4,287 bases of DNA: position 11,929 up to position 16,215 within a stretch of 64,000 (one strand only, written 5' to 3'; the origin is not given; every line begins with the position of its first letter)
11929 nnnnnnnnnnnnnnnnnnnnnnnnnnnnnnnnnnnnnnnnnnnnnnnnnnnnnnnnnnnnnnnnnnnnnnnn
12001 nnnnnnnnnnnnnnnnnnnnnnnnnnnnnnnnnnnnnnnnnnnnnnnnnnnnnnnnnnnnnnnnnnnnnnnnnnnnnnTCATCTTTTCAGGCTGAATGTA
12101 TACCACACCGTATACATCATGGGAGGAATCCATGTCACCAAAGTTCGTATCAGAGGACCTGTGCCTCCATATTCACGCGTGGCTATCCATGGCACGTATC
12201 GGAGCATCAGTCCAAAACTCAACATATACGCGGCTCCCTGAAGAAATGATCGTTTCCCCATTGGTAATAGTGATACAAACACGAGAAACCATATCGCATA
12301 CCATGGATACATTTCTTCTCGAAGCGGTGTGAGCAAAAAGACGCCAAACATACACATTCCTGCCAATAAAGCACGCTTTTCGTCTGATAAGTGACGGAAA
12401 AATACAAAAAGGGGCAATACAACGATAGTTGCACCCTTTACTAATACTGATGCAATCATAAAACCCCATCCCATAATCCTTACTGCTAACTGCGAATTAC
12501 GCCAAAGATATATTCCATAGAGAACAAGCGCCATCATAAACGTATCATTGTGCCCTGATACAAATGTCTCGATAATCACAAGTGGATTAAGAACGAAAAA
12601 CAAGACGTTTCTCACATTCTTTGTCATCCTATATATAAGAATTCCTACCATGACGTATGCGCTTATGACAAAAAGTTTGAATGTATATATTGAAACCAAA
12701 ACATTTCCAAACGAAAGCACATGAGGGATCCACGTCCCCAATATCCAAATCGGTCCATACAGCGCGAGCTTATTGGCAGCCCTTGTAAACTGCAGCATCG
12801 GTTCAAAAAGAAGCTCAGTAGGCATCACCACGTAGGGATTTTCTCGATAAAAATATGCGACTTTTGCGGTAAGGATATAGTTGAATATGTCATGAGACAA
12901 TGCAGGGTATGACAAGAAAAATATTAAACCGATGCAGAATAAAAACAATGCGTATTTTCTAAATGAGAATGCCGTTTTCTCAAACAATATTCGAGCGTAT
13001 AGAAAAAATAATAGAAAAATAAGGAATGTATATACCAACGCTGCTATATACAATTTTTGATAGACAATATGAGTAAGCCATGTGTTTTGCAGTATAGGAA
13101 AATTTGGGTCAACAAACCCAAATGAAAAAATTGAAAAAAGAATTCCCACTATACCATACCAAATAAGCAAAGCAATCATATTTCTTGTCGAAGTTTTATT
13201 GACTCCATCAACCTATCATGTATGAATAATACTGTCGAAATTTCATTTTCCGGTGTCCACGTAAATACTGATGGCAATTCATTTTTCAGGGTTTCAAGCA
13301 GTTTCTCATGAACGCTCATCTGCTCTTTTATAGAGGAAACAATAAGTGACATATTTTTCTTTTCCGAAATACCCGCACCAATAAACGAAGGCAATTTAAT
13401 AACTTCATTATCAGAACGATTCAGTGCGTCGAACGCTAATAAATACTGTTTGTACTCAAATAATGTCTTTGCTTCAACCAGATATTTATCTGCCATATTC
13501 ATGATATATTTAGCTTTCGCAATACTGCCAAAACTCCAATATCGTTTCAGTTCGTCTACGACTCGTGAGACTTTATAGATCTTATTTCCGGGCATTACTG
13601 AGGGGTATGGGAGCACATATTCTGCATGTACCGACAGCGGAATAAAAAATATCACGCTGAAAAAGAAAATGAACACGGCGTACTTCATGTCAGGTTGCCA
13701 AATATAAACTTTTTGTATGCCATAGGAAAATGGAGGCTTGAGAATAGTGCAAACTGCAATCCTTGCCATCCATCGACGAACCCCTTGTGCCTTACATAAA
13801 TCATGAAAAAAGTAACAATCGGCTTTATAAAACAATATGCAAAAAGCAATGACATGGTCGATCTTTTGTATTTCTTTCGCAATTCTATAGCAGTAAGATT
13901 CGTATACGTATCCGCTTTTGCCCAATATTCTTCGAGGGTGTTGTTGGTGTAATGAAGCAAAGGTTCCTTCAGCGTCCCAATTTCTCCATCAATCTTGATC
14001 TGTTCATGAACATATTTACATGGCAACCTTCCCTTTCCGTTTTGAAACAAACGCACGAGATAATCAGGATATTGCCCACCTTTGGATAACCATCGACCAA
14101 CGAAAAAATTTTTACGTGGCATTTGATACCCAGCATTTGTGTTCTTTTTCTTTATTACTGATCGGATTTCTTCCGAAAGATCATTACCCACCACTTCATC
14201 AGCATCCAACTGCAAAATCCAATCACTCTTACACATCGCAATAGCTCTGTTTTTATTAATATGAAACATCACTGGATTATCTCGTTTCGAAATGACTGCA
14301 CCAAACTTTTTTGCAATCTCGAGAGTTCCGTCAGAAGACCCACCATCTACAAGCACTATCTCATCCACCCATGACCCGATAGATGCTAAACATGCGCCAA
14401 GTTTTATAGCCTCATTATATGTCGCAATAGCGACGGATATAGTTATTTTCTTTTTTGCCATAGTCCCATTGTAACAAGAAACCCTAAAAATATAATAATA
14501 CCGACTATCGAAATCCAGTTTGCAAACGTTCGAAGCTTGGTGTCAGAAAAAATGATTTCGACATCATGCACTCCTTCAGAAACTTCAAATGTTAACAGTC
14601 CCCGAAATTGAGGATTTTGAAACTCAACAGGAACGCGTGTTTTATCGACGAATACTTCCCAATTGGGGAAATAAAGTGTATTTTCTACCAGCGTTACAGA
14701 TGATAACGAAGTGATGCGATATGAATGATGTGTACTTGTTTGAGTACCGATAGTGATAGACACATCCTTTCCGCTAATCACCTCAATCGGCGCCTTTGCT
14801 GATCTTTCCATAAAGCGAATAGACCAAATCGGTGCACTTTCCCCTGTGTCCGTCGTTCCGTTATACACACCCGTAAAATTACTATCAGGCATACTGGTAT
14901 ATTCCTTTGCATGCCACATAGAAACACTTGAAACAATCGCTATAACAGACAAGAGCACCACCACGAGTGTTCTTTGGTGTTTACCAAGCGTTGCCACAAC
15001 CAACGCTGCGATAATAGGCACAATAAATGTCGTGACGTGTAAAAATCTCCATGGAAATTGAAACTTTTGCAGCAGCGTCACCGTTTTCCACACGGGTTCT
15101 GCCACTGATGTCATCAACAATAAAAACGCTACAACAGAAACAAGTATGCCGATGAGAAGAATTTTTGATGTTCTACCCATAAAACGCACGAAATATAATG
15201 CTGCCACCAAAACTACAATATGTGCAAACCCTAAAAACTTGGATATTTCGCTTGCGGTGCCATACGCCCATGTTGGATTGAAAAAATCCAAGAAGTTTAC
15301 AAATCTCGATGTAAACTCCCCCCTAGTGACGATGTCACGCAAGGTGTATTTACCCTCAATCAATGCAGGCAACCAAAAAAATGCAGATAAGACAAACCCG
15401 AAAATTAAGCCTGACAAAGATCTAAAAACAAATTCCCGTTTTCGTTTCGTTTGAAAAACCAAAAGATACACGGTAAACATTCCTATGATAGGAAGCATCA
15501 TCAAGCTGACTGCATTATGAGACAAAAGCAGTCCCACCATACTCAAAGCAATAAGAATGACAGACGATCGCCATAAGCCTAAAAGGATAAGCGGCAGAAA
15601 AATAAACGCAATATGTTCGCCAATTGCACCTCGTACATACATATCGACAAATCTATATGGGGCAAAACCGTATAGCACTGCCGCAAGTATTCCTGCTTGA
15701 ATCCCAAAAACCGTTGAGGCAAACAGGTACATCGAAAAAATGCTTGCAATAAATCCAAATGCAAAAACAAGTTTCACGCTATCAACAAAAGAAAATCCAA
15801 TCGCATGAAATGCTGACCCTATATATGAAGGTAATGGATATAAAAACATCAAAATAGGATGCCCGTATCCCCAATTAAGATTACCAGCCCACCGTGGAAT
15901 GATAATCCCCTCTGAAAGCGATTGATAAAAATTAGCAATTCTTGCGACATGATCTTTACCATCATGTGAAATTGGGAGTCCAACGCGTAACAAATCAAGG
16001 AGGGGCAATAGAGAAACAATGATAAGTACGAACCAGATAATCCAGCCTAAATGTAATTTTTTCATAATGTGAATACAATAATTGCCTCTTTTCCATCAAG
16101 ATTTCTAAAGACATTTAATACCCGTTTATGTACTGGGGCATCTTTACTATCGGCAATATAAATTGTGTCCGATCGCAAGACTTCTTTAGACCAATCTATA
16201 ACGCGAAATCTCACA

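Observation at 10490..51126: An array of about 19 polytopic GT-C-type membrane glycosyltransferases from four or five families, in tandem paralog runs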

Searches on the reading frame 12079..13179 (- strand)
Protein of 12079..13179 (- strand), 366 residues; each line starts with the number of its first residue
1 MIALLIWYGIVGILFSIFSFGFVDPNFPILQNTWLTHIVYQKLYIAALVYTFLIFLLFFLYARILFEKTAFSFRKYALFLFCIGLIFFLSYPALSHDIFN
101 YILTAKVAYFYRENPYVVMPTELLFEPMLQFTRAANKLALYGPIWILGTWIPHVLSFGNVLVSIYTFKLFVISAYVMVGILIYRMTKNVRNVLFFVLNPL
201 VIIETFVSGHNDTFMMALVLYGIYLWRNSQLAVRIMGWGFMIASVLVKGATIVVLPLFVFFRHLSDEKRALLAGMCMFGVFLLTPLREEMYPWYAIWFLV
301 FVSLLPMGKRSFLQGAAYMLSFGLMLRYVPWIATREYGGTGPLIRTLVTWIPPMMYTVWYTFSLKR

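Call 3: search_protein_families(library=pfam, proteins=[window:12079-13179:-], max_evalue=0.01)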
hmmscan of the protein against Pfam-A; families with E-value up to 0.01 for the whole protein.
window:12079-13179:- (366 aa): 0 families

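Call 29: search_solved_structures(query=A3, max_evalue=1)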
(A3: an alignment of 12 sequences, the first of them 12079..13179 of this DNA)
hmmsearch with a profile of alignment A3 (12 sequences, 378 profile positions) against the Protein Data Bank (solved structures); distinct sequences matched with E-value up to 1: 0.

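Call 66: search_protein_families(library=pfam, proteins=[window:12079-13179:-], max_evalue=1)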
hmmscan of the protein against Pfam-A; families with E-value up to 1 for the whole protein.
window:12079-13179:- (366 aa): 0 families

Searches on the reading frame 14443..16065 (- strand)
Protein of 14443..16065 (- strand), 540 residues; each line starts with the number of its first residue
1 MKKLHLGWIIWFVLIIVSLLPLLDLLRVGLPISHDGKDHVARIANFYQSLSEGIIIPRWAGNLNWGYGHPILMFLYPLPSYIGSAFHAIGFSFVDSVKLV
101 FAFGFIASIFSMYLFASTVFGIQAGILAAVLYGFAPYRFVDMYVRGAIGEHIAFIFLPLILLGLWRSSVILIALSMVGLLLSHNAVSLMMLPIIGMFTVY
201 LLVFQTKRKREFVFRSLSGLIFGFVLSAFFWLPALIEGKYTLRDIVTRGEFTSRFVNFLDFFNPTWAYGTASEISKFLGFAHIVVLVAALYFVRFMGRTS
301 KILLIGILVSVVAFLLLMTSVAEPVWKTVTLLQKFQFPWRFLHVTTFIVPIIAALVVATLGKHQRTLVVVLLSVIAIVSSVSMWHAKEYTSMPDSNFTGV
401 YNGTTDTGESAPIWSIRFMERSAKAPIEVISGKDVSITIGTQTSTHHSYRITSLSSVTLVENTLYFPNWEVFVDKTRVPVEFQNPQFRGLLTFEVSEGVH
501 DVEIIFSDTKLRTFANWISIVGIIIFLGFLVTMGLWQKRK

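Call 3: search_protein_families(library=pfam, proteins=[window:14443-16065:-], max_evalue=0.01)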
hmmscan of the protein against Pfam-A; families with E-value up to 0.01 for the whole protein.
window:14443-16065:- (540 aa): 1 family
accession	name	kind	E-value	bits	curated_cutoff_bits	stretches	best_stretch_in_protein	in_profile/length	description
PF10131.15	PTPS_related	-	3.5e-13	49.3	26.4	1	76-396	4-319/621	6-pyruvoyl-tetrahydropterin synthase related domain; membrane protein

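Call 31: search_solved_structures(query=A5, max_evalue=1)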
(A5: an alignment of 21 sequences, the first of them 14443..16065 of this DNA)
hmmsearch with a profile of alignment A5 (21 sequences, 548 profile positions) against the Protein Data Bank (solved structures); distinct sequences matched with E-value up to 1: 0.

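Call 46: find_homologous_proteins(query=window:14443-16065:-, max_evalue=0.00001)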
Query window:14443-16065:- (540 aa): 2293 proteins with E <= 0.00001 among 8000 candidates; the best 120 are listed.
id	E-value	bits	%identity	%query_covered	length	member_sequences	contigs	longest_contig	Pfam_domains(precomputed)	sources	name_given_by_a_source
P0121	2.1e-264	896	74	100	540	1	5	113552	PF10131.16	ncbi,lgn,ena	ncbi:MAG: 6-pyruvoyl-tetrahydropterin synthase-related protein [Patescibacteria group bacterium]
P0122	7.3e-264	894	72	100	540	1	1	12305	PF09586.17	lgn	-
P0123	7.6e-260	881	73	100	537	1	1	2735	PF10131.16,PF09586.17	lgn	-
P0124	1.1e-258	877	75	95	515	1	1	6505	PF09586.17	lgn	-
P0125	3.3e-243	826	68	99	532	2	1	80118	PF09586.17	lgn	-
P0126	5.3e-240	816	67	100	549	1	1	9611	PF10131.16,PF09586.17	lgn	-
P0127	6.3e-224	763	63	100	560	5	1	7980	-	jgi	-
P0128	6.7e-203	693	60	94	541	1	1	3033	PF10131.16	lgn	-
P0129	7.0e-186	637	55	98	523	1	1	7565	PF10131.16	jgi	-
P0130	1.6e-183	629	54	100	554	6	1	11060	PF10131.16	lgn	-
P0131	1.2e-181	623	53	100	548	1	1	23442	PF10131.16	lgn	-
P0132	1.7e-181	623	58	96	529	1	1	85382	PF10131.16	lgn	-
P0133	3.9e-181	621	52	95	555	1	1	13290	PF10131.16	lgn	-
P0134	1.5e-180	620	53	100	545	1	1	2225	-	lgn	-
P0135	8.9e-179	614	56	96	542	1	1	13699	-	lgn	-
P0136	1.0e-178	613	55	98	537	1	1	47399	PF10131.16,PF09586.17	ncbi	-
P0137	1.4e-178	613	54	100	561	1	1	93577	PF10131.16,PF09586.17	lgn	-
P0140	4.6e-178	611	54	99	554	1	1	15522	PF10131.16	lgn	-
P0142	1.5e-177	610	54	99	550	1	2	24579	PF10131.16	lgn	-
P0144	5.0e-177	608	51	97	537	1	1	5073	PF10131.16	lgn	-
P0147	1.4e-176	606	53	98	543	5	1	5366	PF10131.16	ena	-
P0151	4.5e-176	605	52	94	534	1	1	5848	PF10131.16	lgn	-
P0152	4.9e-176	605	55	91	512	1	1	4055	PF09586.17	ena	-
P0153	7.4e-176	604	54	96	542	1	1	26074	PF10131.16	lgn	-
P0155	1.3e-175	603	53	96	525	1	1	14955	PF10131.16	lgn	-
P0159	3.1e-175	602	54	94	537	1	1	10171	PF10131.16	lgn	-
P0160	3.7e-175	602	51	100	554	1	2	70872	PF10131.16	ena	-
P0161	4.0e-175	602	51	99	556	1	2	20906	PF10131.16,PF09586.17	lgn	-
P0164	9.5e-175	600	51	94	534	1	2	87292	PF10131.16,PF09586.17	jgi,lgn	jgi:uncharacterized membrane protein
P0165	1.6e-174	600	53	100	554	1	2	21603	PF10131.16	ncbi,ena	-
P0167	3.2e-174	599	52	100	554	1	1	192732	PF10131.16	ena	-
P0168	5.9e-174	598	53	95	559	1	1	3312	PF09586.17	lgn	-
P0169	6.9e-174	598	52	98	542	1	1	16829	PF10131.16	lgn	-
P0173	1.9e-173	596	52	98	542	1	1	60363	PF10131.16,PF09586.17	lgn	-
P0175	4.4e-173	595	49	98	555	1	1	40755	PF10131.16,PF09586.17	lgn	-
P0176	5.5e-173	595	54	90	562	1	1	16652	PF09586.17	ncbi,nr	ncbi:hypothetical protein HY949_02965 [Candidatus Gottesmanbacteria bacterium]|nr:hypothetical prote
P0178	6.8e-173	594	56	91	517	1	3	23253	PF10131.16,PF09586.17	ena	-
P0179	7.1e-173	594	54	93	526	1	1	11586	PF09586.17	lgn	-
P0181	8.2e-173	594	52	96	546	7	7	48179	PF10131.16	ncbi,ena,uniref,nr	ncbi:MAG: hypothetical protein UU42_C0010G0004 [Candidatus Woesebacteria bacterium GW2011_GWA1_41_13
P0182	8.7e-173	594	51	95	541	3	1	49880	PF10131.16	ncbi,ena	-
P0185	1.4e-172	593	54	96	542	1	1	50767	PF10131.16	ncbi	-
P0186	1.4e-172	593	53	95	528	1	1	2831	PF10131.16,PF09586.17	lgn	-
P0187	1.8e-172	593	50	94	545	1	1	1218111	PF10131.16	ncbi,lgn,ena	-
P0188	4.1e-172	592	52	98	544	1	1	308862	PF10131.16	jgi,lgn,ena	-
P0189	4.2e-172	592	52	98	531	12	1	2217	PF10131.16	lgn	-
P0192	6.5e-172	591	52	95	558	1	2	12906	PF10131.16,PF09586.17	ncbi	-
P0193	8.1e-172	591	52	97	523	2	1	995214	PF10131.16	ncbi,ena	-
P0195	9.6e-172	590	53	95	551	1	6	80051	PF10131.16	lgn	-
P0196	1.5e-171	590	53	94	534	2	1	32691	PF09586.17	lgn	-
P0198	1.8e-171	590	52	96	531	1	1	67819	PF10131.16,PF09586.17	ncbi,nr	ncbi:hypothetical protein HY948_04850 [Candidatus Gottesmanbacteria bacterium]|nr:hypothetical prote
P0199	2.1e-171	589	54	92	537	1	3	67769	PF10131.16,PF09586.17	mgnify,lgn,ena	mgnify:CR=1 FL=1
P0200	3.0e-171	589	52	95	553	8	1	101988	PF09586.17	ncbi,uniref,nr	ncbi:hypothetical protein A2973_00830 [Candidatus Gottesmanbacteria bacterium RIFCSPLOWO2_01_FULL_49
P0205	3.7e-171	589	56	95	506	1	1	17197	PF10131.16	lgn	-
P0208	7.0e-171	588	51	95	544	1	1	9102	PF10131.16,PF09586.17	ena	-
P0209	9.1e-171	587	51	97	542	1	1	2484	PF10131.16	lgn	-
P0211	1.1e-170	587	55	92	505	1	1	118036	PF10131.16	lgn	-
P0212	1.3e-170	587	50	96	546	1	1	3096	PF09586.17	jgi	-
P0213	1.8e-170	586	49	100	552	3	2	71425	PF10131.16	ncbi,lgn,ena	ncbi:MAG: 6-pyruvoyl-tetrahydropterin synthase-related protein [Patescibacteria group bacterium]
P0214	1.8e-170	586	49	100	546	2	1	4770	PF10131.16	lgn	-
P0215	1.9e-170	586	50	100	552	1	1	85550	PF09586.17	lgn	-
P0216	2.3e-170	586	51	98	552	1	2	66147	PF10131.16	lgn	-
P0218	2.7e-170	586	50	99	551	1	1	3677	PF09586.17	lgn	-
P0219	3.2e-170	585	52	98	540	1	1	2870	PF10131.16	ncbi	-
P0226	1.8e-169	583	50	99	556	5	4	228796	PF10131.16,PF09586.17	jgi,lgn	jgi:hypothetical protein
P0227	1.8e-169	583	50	96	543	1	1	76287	PF09586.17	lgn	-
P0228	2.4e-169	583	52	95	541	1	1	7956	PF10131.16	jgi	jgi:hypothetical protein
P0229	2.9e-169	582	54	92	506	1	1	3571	PF10131.16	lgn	-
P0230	3.2e-169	582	48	99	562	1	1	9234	PF09586.17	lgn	-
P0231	3.4e-169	582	52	92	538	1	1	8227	PF10131.16,PF09586.17,PF13231.13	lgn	-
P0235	1.0e-168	580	51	94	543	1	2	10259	PF09586.17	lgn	-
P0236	1.1e-168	580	52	92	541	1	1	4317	PF09586.17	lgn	-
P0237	1.2e-168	580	52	92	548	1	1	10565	PF10131.16,PF09586.17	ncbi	-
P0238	1.3e-168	580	52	92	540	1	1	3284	PF09586.17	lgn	-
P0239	1.4e-168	580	54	93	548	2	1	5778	PF10131.16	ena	-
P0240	1.5e-168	580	52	96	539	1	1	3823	PF10131.16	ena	-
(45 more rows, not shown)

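Call 56: predict_structure(alignment_id=A7)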
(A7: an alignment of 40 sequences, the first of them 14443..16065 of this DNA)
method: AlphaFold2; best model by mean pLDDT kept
length: 540 residues; sequences in the alignment: 40
mean_pLDDT: 90.0   pTM: 0.90
mean pLDDT of the five models: 90.0, 88.1, 87.5, 85.3, 84.3
residues with pLDDT >= 90: 374; 70-90: 134; 50-70: 25; < 50: 7
segments of 3 or more residues with pLDDT < 50: 1-4
pLDDT, mean of each block of 10 residues (from residue 1): 68 96 95 90 92 87 79 73 97 97 98 97 97 97 92 97 96 96 90 95 95 96 89 79 69 90 88 88 97 94 96 96 92 86 96 96 95 97 95 88 63 67 87 93 94 96 90 96 87 96 90 85 87 75
secondary structure, 60 per line:
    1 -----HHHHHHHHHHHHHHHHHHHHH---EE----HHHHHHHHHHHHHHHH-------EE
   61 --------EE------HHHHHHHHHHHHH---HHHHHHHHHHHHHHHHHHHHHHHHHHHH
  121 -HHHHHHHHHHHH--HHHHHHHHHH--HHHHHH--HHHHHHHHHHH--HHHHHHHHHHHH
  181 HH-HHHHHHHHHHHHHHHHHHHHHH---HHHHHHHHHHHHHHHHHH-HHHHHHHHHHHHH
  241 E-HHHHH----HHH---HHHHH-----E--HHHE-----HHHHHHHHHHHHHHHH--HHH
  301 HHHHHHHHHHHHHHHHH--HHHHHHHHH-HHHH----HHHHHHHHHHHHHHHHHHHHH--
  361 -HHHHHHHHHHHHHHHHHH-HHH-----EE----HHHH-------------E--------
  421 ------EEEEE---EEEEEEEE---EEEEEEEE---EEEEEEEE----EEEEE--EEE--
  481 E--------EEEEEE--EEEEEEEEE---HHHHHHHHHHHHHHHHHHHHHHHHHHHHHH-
elements in order: H6-26 H36-51 H77-89 H93-120 H122-133 H136-145 H148-153 H156-166 H169-182 H184-205 H209-226 H228-240 H243-247 H258-262 H280-295 H298-317 H320-328 H330-333 H338-358 H362-379 H395-398 E427-431 E435-442 E446-453 E457-464 E469-473 E476-478 E490-495 E498-506 H510-539

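Call 59: fold_search(model_id=the predicted structure, library=pdb)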
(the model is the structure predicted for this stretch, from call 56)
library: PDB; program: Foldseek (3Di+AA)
matches with E <= 10: 354; with E <= 0.001: 9
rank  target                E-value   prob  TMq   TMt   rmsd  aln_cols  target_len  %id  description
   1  6w98_A                8.0e-06  1.00  0.44  0.20   7.3       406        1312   15  Single-Particle Cryo-EM Structure of Arabinofuranosyltransferase AftD from Mycobacteria (released 2020-05-13)
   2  6wby                  1.5e-05  1.00  0.43  0.20   7.5       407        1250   14  Single-Particle Cryo-EM Structure of Arabinofuranosyltransferase AftD from Mycobacteria, Mutant R1389S Class 2 (released 2020-05-13)
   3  8pn9_A                1.3e-04  1.00  0.43  0.37  10.7       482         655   14  Structure of human oligosaccharyltransferase OST-A complex bound to NGI-1 (released 2024-05-08)
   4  6wbx                  4.5e-04  1.00  0.45  0.21   7.2       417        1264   15  Single-Particle Cryo-EM Structure of Arabinofuranosyltransferase AftD from Mycobacteria, Mutant R1389S Class 1 (released 2020-05-13)
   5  6ezn_F                5.3e-04  1.00  0.43  0.37  12.8       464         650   13  Cryo-EM structure of the yeast oligosaccharyltransferase (OST) complex (released 2018-01-17)
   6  8age_A                6.9e-04  1.00  0.46  0.40  10.1       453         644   14  Structure of yeast oligosaccharylransferase complex with acceptor peptide bound (released 2022-12-07)
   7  3waj                  7.8e-04  1.00  0.38  0.27  12.8       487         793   14  Crystal structure of the Archaeoglobus fulgidus oligosaccharyltransferase (O29867_ARCFU) complex with Zn and sulfate (released 2013-10-30)
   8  5f15                  9.3e-04  1.00  0.41  0.40   6.6       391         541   13  Crystal Structure of ArnT from Cupriavidus metallidurans bound to Undecaprenyl phosphate (released 2016-02-17)
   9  9s6t_A                9.3e-04  1.00  0.41  0.46  15.7       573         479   10  Ternary cryo-EM structure of chicken ALG12 with Dol25-PP-GlcNAc2Man7, Dol25-P-Man, and Fab (released 2026-03-18)
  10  5gmy_A                1.1e-03  1.00  0.39  0.27  12.5       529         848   13  Crystal structure of the Archaeoglobus fulgidus oligosaccharyltransferase (O29867_ARCFU) tethered with an acceptor pep (released 2017-02-01)
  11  8b6l_I                1.3e-03  1.00  0.38  0.31  15.1       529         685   12  Subtomogram average of the human Sec61-TRAP-OSTA-translocon (released 2022-12-07)
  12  9n9j_I                1.9e-03  1.00  0.41  0.33  13.7       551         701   12  Structure of a GRP94 folding intermediate engaged with a CCDC134- and FKBP11-bound secretory translocon (released 2025-11-19)
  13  6c26_A                2.2e-03  1.00  0.44  0.38  14.0       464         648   14  The Cryo-EM structure of a eukaryotic oligosaccharyl transferase complex (released 2018-01-31)
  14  5ogl_A                4.3e-03  1.00  0.42  0.33   8.5       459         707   14  Structure of bacterial oligosaccharyltransferase PglB in complex with an acceptor peptide and an lipid-linked oligosac (released 2017-10-25)
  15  5ezm                  4.3e-03  1.00  0.43  0.43   8.7       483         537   11  Crystal Structure of ArnT from Cupriavidus metallidurans in the apo state (released 2016-02-17)
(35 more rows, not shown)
